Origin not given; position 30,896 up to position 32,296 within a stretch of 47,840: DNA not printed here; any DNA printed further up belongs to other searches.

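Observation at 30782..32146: metH truncated precisely at the Hcy-domain/pterin-domain linker, with a degenerate in-frame remnant downstream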

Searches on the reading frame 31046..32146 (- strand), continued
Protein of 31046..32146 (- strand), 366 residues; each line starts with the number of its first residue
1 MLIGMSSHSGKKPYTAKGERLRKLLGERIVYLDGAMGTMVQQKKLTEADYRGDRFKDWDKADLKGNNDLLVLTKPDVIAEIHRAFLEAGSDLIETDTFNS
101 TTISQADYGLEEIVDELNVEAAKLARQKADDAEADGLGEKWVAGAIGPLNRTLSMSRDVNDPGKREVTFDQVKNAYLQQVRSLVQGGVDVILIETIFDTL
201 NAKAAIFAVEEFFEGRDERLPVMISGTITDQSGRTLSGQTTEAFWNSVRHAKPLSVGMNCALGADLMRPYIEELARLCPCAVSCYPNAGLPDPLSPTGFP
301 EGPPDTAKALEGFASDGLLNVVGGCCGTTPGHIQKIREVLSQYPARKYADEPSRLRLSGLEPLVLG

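Call 31: find_homologous_proteins(query=L003:11077-13749:+, max_evalue=1e-100)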
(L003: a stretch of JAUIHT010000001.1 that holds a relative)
Query L003:11077-13749:+ (891 aa): 8000 proteins with E <= 1e-100 among 8000 candidates; the best 120 are listed.
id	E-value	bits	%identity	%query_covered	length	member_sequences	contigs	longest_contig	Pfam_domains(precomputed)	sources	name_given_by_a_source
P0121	0.0e+0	2031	100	100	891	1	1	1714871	PF02607.23,PF02965.23,PF00809.29,PF02310.25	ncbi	-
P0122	0.0e+0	1627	80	100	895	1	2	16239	PF02607.23,PF02965.23,PF00809.29,PF02310.25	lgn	-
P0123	0.0e+0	1622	79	100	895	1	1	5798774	PF02607.23,PF02965.23,PF00809.29,PF02310.25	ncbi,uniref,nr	ncbi:methionine synthase [Rubellicoccus peritrichatus]|uniref:Methionine synthase n=1 Tax=Rubellicoc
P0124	0.0e+0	1500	76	97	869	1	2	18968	PF02607.23,PF02965.23,PF00809.29,PF02310.25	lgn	-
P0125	0.0e+0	1446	71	99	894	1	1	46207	PF02607.23,PF02965.23,PF00809.29,PF02310.25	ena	-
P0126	0.0e+0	1446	72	100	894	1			PF02607.23,PF02965.23,PF00809.29,PF02310.25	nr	nr:methionine synthase [Ruficoccus amylovorans]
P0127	0.0e+0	1433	71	100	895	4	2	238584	PF02607.23,PF02965.23,PF00809.29,PF02310.25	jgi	jgi:5-methyltetrahydrofolate--homocysteine methyltransferase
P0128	0.0e+0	1419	71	100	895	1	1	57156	PF02607.23,PF02965.23,PF00809.29,PF02310.25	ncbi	-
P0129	0.0e+0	1394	69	100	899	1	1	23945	PF02607.23,PF02965.23,PF00809.29,PF02310.25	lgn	-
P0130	0.0e+0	1392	69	99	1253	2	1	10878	PF02574.23,PF02607.23,PF02965.23,PF00809.29,PF02310.25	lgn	-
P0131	0.0e+0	1392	69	98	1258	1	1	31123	PF02574.23,PF02607.23,PF02965.23,PF00809.29,PF02310.25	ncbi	-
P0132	0.0e+0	1371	64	99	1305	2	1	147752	PF02574.23,PF02607.23,PF02965.23,PF00809.29,PF02310.25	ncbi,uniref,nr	ncbi:methionine synthase [Cerasicoccus frondis]|uniref:methionine synthase n=1 Tax=Cerasicoccus fron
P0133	0.0e+0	1365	63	99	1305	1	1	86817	PF02574.23,PF02607.23,PF02965.23,PF00809.29,PF02310.25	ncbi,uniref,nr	ncbi:methionine synthase [Cerasicoccus maritimus]|uniref:methionine synthase n=1 Tax=Cerasicoccus ma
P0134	0.0e+0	1360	68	99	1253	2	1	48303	PF02574.23,PF02607.23,PF02965.23,PF00809.29,PF02310.25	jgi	-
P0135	0.0e+0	1359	67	100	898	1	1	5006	PF02607.23,PF02965.23,PF00809.29,PF02310.25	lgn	-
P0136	0.0e+0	1350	67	100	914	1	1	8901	PF02607.23,PF02965.23,PF00809.29,PF02310.25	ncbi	-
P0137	0.0e+0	1345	64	99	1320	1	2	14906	PF02574.23,PF02607.23,PF02965.23,PF00809.29,PF02310.25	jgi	-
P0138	0.0e+0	1320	67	99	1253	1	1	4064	PF02574.23,PF02607.23,PF02965.23,PF00809.29,PF02310.25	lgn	-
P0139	0.0e+0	1319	67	99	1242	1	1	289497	PF02574.23,PF02607.23,PF02965.23,PF00809.29,PF02310.25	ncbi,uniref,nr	ncbi:methionine synthase [Pelagicoccus sp. SDUM812005]|uniref:methionine synthase n=1 Tax=Pelagicocc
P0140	0.0e+0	1316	62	99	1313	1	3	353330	PF02574.23,PF02607.23,PF02965.23,PF00809.29,PF02310.25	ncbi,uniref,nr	ncbi:methionine synthase [Cerasicoccus arenae]|uniref:Methionine synthase n=1 Tax=Cerasicoccus arena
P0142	0.0e+0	1310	66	99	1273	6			PF02574.23,PF02607.23,PF02965.23,PF00809.29,PF02310.25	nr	nr:methionine synthase [Pelagicoccus enzymogenes]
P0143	0.0e+0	1308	66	99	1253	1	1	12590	PF02574.23,PF02607.23,PF02965.23,PF00809.29,PF02310.25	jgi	-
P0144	0.0e+0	1308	64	99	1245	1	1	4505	PF02574.23,PF02607.23,PF02965.23,PF00809.29,PF02310.25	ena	-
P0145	0.0e+0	1305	67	100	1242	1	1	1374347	PF02574.23,PF02607.23,PF02965.23,PF00809.29,PF02310.25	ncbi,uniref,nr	ncbi:methionine synthase [Pelagicoccus albus]|uniref:Methionine synthase n=1 Tax=Pelagicoccus albus 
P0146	0.0e+0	1304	67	99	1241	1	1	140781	PF02574.23,PF02607.23,PF02965.23,PF00809.29,PF02310.25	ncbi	-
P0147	0.0e+0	1301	68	99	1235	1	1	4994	PF02574.23,PF02607.23,PF02965.23,PF00809.29,PF02310.25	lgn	-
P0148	0.0e+0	1299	66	99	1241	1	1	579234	PF02574.23,PF02607.23,PF02965.23,PF00809.29,PF02310.25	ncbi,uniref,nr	ncbi:methionine synthase [Pelagicoccus sp. SDUM812003]|uniref:methionine synthase n=1 Tax=Pelagicocc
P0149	0.0e+0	1299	68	99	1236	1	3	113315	PF02574.23,PF02607.23,PF02965.23,PF00809.29,PF02310.25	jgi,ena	-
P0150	0.0e+0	1299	67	99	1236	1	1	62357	PF02574.23,PF02607.23,PF02965.23,PF00809.29,PF02310.25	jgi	-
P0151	0.0e+0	1299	65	99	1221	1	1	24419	PF02574.23,PF02607.23,PF02965.23,PF00809.29,PF02310.25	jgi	jgi:5-methyltetrahydrofolate--homocysteine methyltransferase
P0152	0.0e+0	1298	67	99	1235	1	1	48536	PF02574.23,PF02607.23,PF02965.23,PF00809.29,PF02310.25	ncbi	ncbi:MAG: methionine synthase [Opitutales bacterium]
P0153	0.0e+0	1298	66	99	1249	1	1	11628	PF02574.23,PF02607.23,PF02965.23,PF00809.29,PF02310.25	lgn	-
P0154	0.0e+0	1298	67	99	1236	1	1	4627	PF02574.23,PF02607.23,PF02965.23,PF00809.29,PF02310.25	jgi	-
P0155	0.0e+0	1297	66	99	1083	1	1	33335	PF02574.23,PF02607.23,PF02965.23,PF00809.29,PF02310.25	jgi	-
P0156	0.0e+0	1297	67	99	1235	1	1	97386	PF02574.23,PF02607.23,PF02965.23,PF00809.29,PF02310.25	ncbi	-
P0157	0.0e+0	1294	66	99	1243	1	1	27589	PF02574.23,PF02607.23,PF02965.23,PF00809.29,PF02310.25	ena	-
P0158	0.0e+0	1292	67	98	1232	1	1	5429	PF02574.23,PF02607.23,PF02965.23,PF00809.29,PF02310.25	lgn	-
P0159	0.0e+0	1292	64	99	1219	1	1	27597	PF02574.23,PF02607.23,PF02965.23,PF00809.29,PF02310.25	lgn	-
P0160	0.0e+0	1292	67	99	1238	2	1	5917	PF02574.23,PF02607.23,PF02965.23,PF00809.29,PF02310.25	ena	-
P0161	0.0e+0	1291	66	99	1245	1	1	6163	PF02574.23,PF02607.23,PF02965.23,PF00809.29,PF02310.25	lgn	-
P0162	0.0e+0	1291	66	99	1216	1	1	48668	PF02574.23,PF02607.23,PF02965.23,PF00809.29,PF02310.25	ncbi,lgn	-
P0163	0.0e+0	1290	66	99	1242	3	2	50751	PF02574.23,PF02607.23,PF02965.23,PF00809.29,PF02310.25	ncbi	-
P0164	0.0e+0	1290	65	99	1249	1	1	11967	PF02574.23,PF02607.23,PF02965.23,PF00809.29,PF02310.25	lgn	-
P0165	0.0e+0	1290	66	99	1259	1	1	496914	PF02574.23,PF02607.23,PF02965.23,PF00809.29,PF02310.25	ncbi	-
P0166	0.0e+0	1290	65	99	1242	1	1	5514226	PF02574.23,PF02607.23,PF02965.23,PF00809.29,PF02310.25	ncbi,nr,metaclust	ncbi:methionine synthase [Verrucomicrobiia bacterium DG1235]|nr:methionine synthase [Verrucomicrobia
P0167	0.0e+0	1289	65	100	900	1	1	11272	PF02607.23,PF02965.23,PF00809.29,PF02310.25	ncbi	-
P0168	0.0e+0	1288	66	99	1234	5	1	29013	PF02574.23,PF02607.23,PF02965.23,PF00809.29,PF02310.25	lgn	-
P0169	0.0e+0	1288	67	99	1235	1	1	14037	PF02574.23,PF02607.23,PF02965.23,PF00809.29,PF02310.25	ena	-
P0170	0.0e+0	1288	67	98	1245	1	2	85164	PF02574.23,PF02607.23,PF02965.23,PF00809.29,PF02310.25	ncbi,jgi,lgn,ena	-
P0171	0.0e+0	1288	67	99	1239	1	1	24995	PF02574.23,PF02607.23,PF02965.23,PF00809.29,PF02310.25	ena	-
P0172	0.0e+0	1288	65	100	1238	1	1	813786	PF02574.23,PF02607.23,PF02965.23,PF00809.29,PF02310.25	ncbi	ncbi:MAG: methionine synthase [Oligoflexus sp.]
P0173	0.0e+0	1288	67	99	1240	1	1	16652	PF02574.23,PF02607.23,PF02965.23,PF00809.29,PF02310.25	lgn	-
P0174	0.0e+0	1288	67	99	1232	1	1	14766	PF02574.23,PF02607.23,PF02965.23,PF00809.29,PF02310.25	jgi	jgi:5-methyltetrahydrofolate--homocysteine methyltransferase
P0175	0.0e+0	1288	67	99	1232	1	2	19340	PF02574.23,PF02607.23,PF02965.23,PF00809.29,PF02310.25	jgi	jgi:5-methyltetrahydrofolate--homocysteine methyltransferase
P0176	0.0e+0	1287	66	99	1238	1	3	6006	PF02574.23,PF02607.23,PF02965.23,PF00809.29,PF02310.25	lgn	-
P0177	0.0e+0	1286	65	99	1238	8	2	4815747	PF02574.23,PF02607.23,PF02965.23,PF00809.29,PF02310.25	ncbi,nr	ncbi:methionine synthase [Opitutia bacterium ISCC 51]|nr:methionine synthase [Opitutae bacterium ISC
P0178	0.0e+0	1286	66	99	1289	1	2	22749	PF02574.23,PF02607.23,PF14375.12,PF02965.23,PF00809.29,PF02310.25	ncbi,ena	-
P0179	0.0e+0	1285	66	99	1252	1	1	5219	PF02574.23,PF02607.23,PF02965.23,PF00809.29,PF02310.25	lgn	-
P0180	0.0e+0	1285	66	99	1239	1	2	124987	PF02574.23,PF02607.23,PF02965.23,PF00809.29,PF02310.25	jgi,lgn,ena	-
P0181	0.0e+0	1285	65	99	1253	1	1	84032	PF02574.23,PF02607.23,PF02965.23,PF00809.29,PF02310.25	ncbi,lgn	-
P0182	0.0e+0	1285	67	99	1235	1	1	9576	PF02574.23,PF02607.23,PF02965.23,PF00809.29,PF02310.25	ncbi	-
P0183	0.0e+0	1285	67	99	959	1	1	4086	PF02574.23,PF02607.23,PF02965.23,PF00809.29,PF02310.25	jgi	jgi:5-methyltetrahydrofolate--homocysteine methyltransferase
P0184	0.0e+0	1285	66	98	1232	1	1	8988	PF02574.23,PF02607.23,PF02965.23,PF00809.29,PF02310.25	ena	-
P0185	0.0e+0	1284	63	100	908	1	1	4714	PF02607.23,PF02965.23,PF00809.29,PF02310.25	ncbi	-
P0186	0.0e+0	1284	67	99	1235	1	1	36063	PF02574.23,PF02607.23,PF02965.23,PF00809.29,PF02310.25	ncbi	-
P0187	0.0e+0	1284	64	100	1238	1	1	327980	PF02574.23,PF02607.23,PF02965.23,PF00809.29,PF02310.25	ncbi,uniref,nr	ncbi:methionine synthase [Halobacteriovorax sp. GB3]|uniref:methionine synthase n=1 Tax=Halobacterio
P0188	0.0e+0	1283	66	98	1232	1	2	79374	PF02574.23,PF02607.23,PF02965.23,PF00809.29,PF02310.25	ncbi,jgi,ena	-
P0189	0.0e+0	1283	66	99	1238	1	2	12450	PF02574.23,PF02607.23,PF02965.23,PF00809.29,PF02310.25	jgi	jgi:5-methyltetrahydrofolate--homocysteine methyltransferase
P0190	0.0e+0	1282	66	99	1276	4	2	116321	PF02574.23,PF02607.23,PF02965.23,PF00809.29,PF02310.25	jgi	jgi:5-methyltetrahydrofolate--homocysteine methyltransferase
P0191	0.0e+0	1282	66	99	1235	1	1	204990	PF02574.23,PF02607.23,PF02965.23,PF00809.29,PF02310.25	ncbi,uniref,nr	ncbi:methionine synthase [Coraliomargarita sinensis]|uniref:Methionine synthase n=1 Tax=Coraliomarga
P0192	0.0e+0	1281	66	99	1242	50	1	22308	PF02574.23,PF02607.23,PF02965.23,PF00809.29,PF02310.25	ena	-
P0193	0.0e+0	1281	65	99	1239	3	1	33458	PF02574.23,PF02607.23,PF02965.23,PF00809.29,PF02310.25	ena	-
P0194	0.0e+0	1280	67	99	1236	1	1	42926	PF02574.23,PF02607.23,PF02965.23,PF00809.29,PF02310.25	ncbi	ncbi:MAG: methionine synthase [Opitutales bacterium]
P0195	0.0e+0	1280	66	99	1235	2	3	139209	PF02574.23,PF02607.23,PF02965.23,PF00809.29,PF02310.25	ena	-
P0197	0.0e+0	1280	66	99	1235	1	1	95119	PF02574.23,PF02607.23,PF02965.23,PF00809.29,PF02310.25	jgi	jgi:5-methyltetrahydrofolate--homocysteine methyltransferase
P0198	0.0e+0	1279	67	99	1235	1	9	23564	PF02574.23,PF02607.23,PF02965.23,PF00809.29,PF02310.25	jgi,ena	jgi:5-methyltetrahydrofolate--homocysteine methyltransferase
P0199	0.0e+0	1279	66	99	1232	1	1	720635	PF02574.23,PF02607.23,PF02965.23,PF00809.29,PF02310.25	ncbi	ncbi:MAG: methionine synthase [Thermodesulfobacteriota bacterium]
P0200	0.0e+0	1279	67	99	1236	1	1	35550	PF02574.23,PF02607.23,PF02965.23,PF00809.29,PF02310.25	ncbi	ncbi:MAG: methionine synthase [Opitutales bacterium]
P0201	0.0e+0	1278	66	99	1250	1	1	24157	PF02574.23,PF02607.23,PF02965.23,PF00809.29,PF02310.25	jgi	jgi:5-methyltetrahydrofolate--homocysteine methyltransferase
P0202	0.0e+0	1278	65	99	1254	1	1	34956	PF02574.23,PF02607.23,PF02965.23,PF00809.29,PF02310.25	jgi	-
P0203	0.0e+0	1278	65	100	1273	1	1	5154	PF02574.23,PF02607.23,PF02965.23,PF00809.29,PF02310.25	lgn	-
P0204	0.0e+0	1277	66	99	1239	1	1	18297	PF02574.23,PF02607.23,PF02965.23,PF00809.29,PF02310.25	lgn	-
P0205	0.0e+0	1277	66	100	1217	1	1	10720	PF02574.23,PF02607.23,PF02965.23,PF00809.29,PF02310.25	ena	-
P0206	0.0e+0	1277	66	99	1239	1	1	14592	PF02574.23,PF02607.23,PF02965.23,PF00809.29,PF02310.25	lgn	-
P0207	0.0e+0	1277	66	99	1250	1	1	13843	PF02574.23,PF02607.23,PF02965.23,PF00809.29,PF02310.25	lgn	-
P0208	0.0e+0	1277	66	99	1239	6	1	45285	PF02574.23,PF02607.23,PF02965.23,PF00809.29,PF02310.25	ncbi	-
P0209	0.0e+0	1276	66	99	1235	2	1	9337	PF02574.23,PF02607.23,PF02965.23,PF00809.29,PF02310.25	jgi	-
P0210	0.0e+0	1276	66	99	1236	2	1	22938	PF02574.23,PF02607.23,PF02965.23,PF00809.29,PF02310.25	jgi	jgi:5-methyltetrahydrofolate--homocysteine methyltransferase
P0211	0.0e+0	1276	65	100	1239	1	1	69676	PF02574.23,PF02607.23,PF02965.23,PF00809.29,PF02310.25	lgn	-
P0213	0.0e+0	1275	66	99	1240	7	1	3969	PF02574.23,PF02607.23,PF02965.23,PF00809.29,PF02310.25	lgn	-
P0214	0.0e+0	1275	65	99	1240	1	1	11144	PF02574.23,PF02607.23,PF02965.23,PF00809.29,PF02310.25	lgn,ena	-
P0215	0.0e+0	1274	66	99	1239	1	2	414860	PF02574.23,PF02607.23,PF02965.23,PF00809.29,PF02310.25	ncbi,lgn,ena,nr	ncbi:MAG: methionine synthase [Opitutales bacterium TMED158]|nr:MAG: methionine synthase [Opitutales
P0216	0.0e+0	1273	65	99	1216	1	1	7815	PF02574.23,PF02607.23,PF02965.23,PF00809.29,PF02310.25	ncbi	-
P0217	0.0e+0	1273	67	99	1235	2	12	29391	PF02574.23,PF02607.23,PF02965.23,PF00809.29,PF02310.25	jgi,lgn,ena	jgi:5-methyltetrahydrofolate--homocysteine methyltransferase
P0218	0.0e+0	1273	67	99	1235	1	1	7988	PF02574.23,PF02607.23,PF02965.23,PF00809.29,PF02310.25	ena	-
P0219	0.0e+0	1273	67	99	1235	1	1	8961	PF02574.23,PF02607.23,PF02965.23,PF00809.29,PF02310.25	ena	-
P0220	0.0e+0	1272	65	99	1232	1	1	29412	PF02574.23,PF02607.23,PF02965.23,PF00809.29,PF02310.25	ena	-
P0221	0.0e+0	1272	65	99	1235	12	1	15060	PF02574.23,PF02607.23,PF02965.23,PF00809.29,PF02310.25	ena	-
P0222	0.0e+0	1272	65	99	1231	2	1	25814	PF02574.23,PF02607.23,PF02965.23,PF00809.29,PF02310.25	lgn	-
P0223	0.0e+0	1272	66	99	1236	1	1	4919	PF02574.23,PF02607.23,PF02965.23,PF00809.29,PF02310.25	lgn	-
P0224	0.0e+0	1271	66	99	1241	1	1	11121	PF02574.23,PF02607.23,PF02965.23,PF00809.29,PF02310.25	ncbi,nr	ncbi:MAG TPA: methionine synthase, partial [Thermodesulfobacteriota bacterium]|nr:methionine synthas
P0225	0.0e+0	1271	66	99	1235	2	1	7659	PF02574.23,PF02607.23,PF02965.23,PF00809.29,PF02310.25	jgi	-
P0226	0.0e+0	1271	65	99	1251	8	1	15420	PF02574.23,PF02607.23,PF02965.23,PF00809.29,PF02310.25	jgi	jgi:5-methyltetrahydrofolate--homocysteine methyltransferase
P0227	0.0e+0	1271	65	100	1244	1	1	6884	PF02574.23,PF02607.23,PF02965.23,PF00809.29,PF02310.25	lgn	-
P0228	0.0e+0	1271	66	99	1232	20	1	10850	PF02574.23,PF02607.23,PF02965.23,PF00809.29,PF02310.25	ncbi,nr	ncbi:MAG TPA: methionine synthase [Thermodesulfobacteriota bacterium]|nr:methionine synthase [Thermo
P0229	0.0e+0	1270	66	99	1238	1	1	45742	PF02574.23,PF02607.23,PF02965.23,PF00809.29,PF02310.25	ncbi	-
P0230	0.0e+0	1270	66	99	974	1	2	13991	PF02574.23,PF02607.23,PF02965.23,PF00809.29,PF02310.25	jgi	jgi:5-methyltetrahydrofolate--homocysteine methyltransferase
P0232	0.0e+0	1269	66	99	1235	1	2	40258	PF02574.23,PF02607.23,PF02965.23,PF00809.29,PF02310.25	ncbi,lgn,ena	-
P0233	0.0e+0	1269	66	99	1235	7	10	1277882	PF02574.23,PF02607.23,PF02965.23,PF00809.29,PF02310.25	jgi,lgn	jgi:5-methyltetrahydrofolate--homocysteine methyltransferase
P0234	0.0e+0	1268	66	99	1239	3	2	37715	PF02574.23,PF02607.23,PF02965.23,PF00809.29,PF02310.25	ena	-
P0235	0.0e+0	1268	65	99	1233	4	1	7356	PF02574.23,PF02607.23,PF02965.23,PF00809.29,PF02310.25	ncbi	-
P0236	0.0e+0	1268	66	99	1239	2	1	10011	PF02574.23,PF02607.23,PF02965.23,PF00809.29,PF02310.25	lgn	-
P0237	0.0e+0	1267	66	99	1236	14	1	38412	PF02574.23,PF02607.23,PF02965.23,PF00809.29,PF02310.25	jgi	-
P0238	0.0e+0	1267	65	99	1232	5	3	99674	PF02574.23,PF02607.23,PF02965.23,PF00809.29,PF02310.25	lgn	-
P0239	0.0e+0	1267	64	99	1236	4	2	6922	PF02574.23,PF02607.23,PF02965.23,PF00809.29,PF02310.25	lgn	-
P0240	0.0e+0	1267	65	99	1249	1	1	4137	PF02574.23,PF02607.23,PF02965.23,PF00809.29,PF02310.25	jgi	jgi:5-methyltetrahydrofolate--homocysteine methyltransferase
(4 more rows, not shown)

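Call 32: find_encoding_contigs(protein=P0136, flank=6000, max_places=3)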
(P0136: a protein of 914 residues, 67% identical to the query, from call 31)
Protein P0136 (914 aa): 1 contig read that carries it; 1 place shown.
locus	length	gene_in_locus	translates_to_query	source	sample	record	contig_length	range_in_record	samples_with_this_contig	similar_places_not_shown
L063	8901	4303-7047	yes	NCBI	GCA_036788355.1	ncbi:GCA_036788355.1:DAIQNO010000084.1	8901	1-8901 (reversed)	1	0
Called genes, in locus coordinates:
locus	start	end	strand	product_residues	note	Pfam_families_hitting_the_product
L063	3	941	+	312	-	?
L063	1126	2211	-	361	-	PF00154:RecA_N, PF08423:Rad51, PF06745:ATPase (weak), PF21096:RecA_C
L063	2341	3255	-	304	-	PF00698:Acyl_transf_1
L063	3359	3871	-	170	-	PF08534:Redoxin, PF00578:AhpC-TSA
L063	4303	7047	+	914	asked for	PF00809:Pterin_bind, PF02607:B12-binding_2, PF02310:B12-binding, PF02965:Met_synt_B12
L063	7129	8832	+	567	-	PF10592:AIPR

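Call 33: find_encoding_contigs(protein=P0167, flank=6000, max_places=3)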
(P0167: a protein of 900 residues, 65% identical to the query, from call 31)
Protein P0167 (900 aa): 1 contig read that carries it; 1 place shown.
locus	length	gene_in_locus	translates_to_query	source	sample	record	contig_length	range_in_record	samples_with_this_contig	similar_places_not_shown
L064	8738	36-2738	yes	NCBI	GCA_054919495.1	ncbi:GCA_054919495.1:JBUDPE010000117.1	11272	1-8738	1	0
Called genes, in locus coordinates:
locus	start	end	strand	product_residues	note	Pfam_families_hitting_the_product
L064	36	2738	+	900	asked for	PF00809:Pterin_bind, PF02607:B12-binding_2, PF02310:B12-binding, PF02965:Met_synt_B12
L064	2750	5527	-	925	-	PF08335:GlnD_UR_UTase, PF27444:GlnD_3rd, PF01842:ACT (faint), PF24931:ACT_ACR9_3rd (weak), PF26956:ACT_ACR_D1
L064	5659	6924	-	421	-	PF01569:PAP2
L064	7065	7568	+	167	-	-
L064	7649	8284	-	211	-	PF00515:TPR_1 (faint), PF07719:TPR_2 (faint), PF13428:TPR_14 (faint), PF14559:TPR_19 (faint)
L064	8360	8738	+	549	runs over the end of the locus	PF03023:MurJ, PF13440:Polysacc_synt_3, PF01554:MatE (weak)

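Call 34: find_encoding_contigs(protein=P0129, flank=6000, max_places=3)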
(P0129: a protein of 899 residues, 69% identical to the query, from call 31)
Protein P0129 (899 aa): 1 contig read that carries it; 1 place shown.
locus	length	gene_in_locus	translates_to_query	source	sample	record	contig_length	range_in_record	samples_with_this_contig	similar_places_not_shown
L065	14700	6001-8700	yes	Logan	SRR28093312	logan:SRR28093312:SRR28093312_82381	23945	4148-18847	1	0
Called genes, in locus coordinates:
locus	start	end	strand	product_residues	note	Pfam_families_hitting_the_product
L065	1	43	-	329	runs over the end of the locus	PF01408:GFO_IDH_MocA, PF02894:GFO_IDH_MocA_C (weak), PF22725:GFO_IDH_MocA_C3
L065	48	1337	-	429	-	PF03446:NAD_binding_2 (faint), PF03721:UDPG_MGDP_dh_N, PF00984:UDPG_MGDP_dh, PF03720:UDPG_MGDP_dh_C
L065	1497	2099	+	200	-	PF00041:fn3 (weak)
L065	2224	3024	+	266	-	PF00753:Lactamase_B, PF23023:Anti-Pycsar_Apyc1, PF12706:Lactamase_B_2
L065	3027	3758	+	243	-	PF25087:GMPPB_C (faint), PF00132:Hexapep (weak), PF25084:LbH_EIF2B (weak), PF00132:Hexapep, PF13720:Acetyltransf_11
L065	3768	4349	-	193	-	PF02441:Flavoprotein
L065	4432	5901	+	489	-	PF00512:HisKA, PF02518:HATPase_c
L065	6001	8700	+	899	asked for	PF00809:Pterin_bind, PF02607:B12-binding_2, PF02310:B12-binding, PF02965:Met_synt_B12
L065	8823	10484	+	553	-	PF00583:Acetyltransf_1, PF13508:Acetyltransf_7 (faint), PF14397:ATPgrasp_ST (faint), PF02655:ATP-grasp_3 (weak), PF02955:GSH-S_ATP, PF08443:RimK, PF07478:Dala_Dala_lig_C (weak)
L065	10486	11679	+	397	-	PF05343:Peptidase_M42, PF01546:Peptidase_M20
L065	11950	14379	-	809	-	PF02922:CBM_48 (weak), PF00128:Alpha-amylase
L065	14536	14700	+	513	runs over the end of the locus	PF00082:Peptidase_S8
